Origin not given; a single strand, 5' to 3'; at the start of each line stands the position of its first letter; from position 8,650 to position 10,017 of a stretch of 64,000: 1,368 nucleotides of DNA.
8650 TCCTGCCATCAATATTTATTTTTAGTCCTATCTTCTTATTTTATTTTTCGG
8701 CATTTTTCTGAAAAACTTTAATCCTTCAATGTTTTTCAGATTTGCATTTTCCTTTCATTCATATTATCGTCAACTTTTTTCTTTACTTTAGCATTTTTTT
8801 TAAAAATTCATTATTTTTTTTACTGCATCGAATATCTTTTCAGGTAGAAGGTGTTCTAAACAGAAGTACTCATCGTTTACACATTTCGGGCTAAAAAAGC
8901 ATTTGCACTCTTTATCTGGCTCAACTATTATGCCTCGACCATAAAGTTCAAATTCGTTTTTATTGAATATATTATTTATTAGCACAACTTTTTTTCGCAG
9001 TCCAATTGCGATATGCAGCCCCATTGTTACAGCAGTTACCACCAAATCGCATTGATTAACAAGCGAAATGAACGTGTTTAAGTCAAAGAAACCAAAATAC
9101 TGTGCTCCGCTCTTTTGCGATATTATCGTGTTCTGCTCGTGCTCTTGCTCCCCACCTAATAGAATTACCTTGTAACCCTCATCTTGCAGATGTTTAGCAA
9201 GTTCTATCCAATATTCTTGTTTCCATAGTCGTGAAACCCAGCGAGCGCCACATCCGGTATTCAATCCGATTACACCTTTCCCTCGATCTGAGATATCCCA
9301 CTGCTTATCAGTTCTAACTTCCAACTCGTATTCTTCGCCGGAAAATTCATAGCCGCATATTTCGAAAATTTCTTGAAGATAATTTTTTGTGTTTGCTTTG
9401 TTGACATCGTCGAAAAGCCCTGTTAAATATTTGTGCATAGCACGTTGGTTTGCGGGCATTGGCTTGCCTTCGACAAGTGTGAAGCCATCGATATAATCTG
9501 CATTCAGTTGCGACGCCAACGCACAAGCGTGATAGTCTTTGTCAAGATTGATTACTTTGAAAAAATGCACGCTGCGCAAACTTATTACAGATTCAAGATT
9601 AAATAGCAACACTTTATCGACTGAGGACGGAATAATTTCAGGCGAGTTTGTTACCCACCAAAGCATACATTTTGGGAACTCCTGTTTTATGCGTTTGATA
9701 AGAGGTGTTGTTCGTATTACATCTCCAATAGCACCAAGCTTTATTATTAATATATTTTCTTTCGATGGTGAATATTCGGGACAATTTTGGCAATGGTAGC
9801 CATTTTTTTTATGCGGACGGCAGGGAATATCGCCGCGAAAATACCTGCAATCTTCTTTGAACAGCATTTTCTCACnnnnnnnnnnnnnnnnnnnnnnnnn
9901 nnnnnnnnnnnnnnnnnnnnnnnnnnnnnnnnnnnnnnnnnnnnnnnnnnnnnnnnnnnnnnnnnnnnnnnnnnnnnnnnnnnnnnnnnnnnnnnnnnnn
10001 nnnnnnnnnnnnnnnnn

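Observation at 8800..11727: Glycosylation-type module directly downstream of the flagellins: Cys-rich GT9, an outer-membrane beta-barrel protein, and a GT2 polyprenol-phosphate glycosyltransferase with a poly-K/N/Q tail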

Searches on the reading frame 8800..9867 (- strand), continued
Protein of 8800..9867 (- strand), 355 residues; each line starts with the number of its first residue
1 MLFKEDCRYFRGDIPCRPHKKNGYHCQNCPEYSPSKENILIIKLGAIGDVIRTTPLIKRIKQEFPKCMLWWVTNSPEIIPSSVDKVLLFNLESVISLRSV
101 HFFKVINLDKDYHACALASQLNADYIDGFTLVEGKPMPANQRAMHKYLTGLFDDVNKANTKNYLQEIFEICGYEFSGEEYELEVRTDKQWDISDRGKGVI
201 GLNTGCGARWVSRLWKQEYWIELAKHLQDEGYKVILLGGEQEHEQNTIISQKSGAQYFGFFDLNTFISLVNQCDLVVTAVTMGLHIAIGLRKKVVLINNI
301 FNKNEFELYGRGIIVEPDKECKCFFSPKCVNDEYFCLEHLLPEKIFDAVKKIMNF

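Call 72: find_encoding_contigs(protein=window:8800-9867:-, flank=10000, max_places=4)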
Protein window:8800-9867:- (355 aa): 5 contigs read that carry it; 1 place shown.
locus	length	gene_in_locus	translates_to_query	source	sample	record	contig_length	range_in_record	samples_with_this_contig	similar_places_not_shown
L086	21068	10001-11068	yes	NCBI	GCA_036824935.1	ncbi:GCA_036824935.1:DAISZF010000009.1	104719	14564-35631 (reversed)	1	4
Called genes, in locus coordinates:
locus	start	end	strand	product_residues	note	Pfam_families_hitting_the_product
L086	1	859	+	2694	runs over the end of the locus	PF02415:Chlam_PMP (faint), PF14870:PSII_BNR, PF05345:He_PIG (faint), PF13860:FlgD_ig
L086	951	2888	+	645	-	PF13860:FlgD_ig, PF18962:Por_Secre_tail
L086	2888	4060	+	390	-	PF18962:Por_Secre_tail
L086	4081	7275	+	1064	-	PF18962:Por_Secre_tail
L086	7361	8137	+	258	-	PF18962:Por_Secre_tail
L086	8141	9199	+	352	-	PF13641:Glyco_tranf_2_3, PF00535:Glycos_transf_2, PF10111:Glyco_tranf_2_2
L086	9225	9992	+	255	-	-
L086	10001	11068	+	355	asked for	PF01075:Glyco_transf_9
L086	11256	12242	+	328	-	PF00669:Flagellin_N, PF00700:Flagellin_C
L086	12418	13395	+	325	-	PF00669:Flagellin_N, PF00700:Flagellin_C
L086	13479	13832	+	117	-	PF02561:FliS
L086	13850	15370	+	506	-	PF02465:FliD_N, PF07195:FliD_C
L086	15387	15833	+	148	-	PF03646:FlaG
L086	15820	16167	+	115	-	-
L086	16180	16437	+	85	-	-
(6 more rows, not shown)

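Call 73: find_encoding_contigs(protein=P0001, flank=10000, max_places=2)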
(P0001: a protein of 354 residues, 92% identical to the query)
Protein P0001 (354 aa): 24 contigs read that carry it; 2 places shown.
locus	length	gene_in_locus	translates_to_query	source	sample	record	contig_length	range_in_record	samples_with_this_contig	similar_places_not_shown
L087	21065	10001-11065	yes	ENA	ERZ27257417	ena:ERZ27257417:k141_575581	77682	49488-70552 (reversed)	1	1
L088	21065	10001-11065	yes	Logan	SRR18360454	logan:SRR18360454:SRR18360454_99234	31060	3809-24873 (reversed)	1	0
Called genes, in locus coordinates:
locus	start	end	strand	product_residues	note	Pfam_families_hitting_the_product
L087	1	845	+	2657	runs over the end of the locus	?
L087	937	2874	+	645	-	PF13860:FlgD_ig, PF18962:Por_Secre_tail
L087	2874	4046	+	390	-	PF18962:Por_Secre_tail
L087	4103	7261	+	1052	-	PF18962:Por_Secre_tail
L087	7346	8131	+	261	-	PF18962:Por_Secre_tail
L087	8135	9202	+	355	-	PF00535:Glycos_transf_2, PF10111:Glyco_tranf_2_2, PF13641:Glyco_tranf_2_3 (weak)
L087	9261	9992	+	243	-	-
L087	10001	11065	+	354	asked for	PF01075:Glyco_transf_9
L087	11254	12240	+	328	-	PF00669:Flagellin_N, PF00700:Flagellin_C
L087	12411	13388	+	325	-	PF00669:Flagellin_N, PF00700:Flagellin_C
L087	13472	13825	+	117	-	PF02561:FliS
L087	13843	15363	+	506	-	PF02465:FliD_N, PF07195:FliD_C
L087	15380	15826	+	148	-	PF03646:FlaG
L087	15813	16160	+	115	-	-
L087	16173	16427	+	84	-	-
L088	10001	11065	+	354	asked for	PF01075:Glyco_transf_9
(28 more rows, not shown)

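Call 74: find_encoding_contigs(protein=P0008, flank=10000, max_places=1)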
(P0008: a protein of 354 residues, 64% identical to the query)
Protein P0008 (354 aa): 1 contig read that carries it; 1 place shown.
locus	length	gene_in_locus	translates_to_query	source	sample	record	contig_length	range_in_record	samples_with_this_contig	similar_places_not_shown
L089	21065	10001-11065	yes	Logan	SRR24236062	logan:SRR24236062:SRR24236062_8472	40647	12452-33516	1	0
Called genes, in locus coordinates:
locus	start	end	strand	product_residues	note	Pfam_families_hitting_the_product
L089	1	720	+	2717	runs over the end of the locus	PF02415:Chlam_PMP (faint), PF14870:PSII_BNR (weak), PF15902:Sortilin-Vps10 (faint), PF14870:PSII_BNR, PF05345:He_PIG (weak), PF13860:FlgD_ig (weak)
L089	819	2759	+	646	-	PF18962:Por_Secre_tail, PF13860:FlgD_ig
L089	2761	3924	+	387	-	-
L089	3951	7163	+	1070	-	PF18962:Por_Secre_tail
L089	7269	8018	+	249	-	PF18962:Por_Secre_tail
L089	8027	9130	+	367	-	PF00535:Glycos_transf_2, PF10111:Glyco_tranf_2_2 (weak), PF13641:Glyco_tranf_2_3 (weak)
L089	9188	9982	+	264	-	-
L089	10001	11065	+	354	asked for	PF01075:Glyco_transf_9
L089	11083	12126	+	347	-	PF00316:FBPase, PF18913:FBPase_C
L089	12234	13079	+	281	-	PF05235:CHAD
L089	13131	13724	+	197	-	PF04542:Sigma70_r2, PF08281:Sigma70_r4_2, PF04545:Sigma70_r4 (weak)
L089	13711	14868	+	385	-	-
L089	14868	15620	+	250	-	PF22544:HYDIN_VesB_CFA65-like_Ig (faint)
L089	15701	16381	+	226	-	PF00753:Lactamase_B, PF13483:Lactamase_B_3, PF12706:Lactamase_B_2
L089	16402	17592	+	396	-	PF00557:Peptidase_M24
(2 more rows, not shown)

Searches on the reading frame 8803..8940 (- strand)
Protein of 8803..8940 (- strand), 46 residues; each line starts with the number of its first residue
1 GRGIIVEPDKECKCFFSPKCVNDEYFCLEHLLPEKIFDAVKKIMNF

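Call 68: search_protein_families(library=pfam, proteins=[window:8803-8940:-], max_evalue=10)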
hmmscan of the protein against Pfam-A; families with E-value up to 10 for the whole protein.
seq(46 aa): 0 families

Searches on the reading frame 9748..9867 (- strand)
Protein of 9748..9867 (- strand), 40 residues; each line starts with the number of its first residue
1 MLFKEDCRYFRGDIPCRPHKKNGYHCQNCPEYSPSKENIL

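Call 68: search_protein_families(library=pfam, proteins=[window:9748-9867:-], max_evalue=10)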
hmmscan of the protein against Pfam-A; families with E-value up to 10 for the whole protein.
seq(40 aa): 1 family
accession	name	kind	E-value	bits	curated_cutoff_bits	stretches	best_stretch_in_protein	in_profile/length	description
PF19168.5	DUF5850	-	0.15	12.9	25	1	9-34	130-151/171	Family of unknown function (DUF5850)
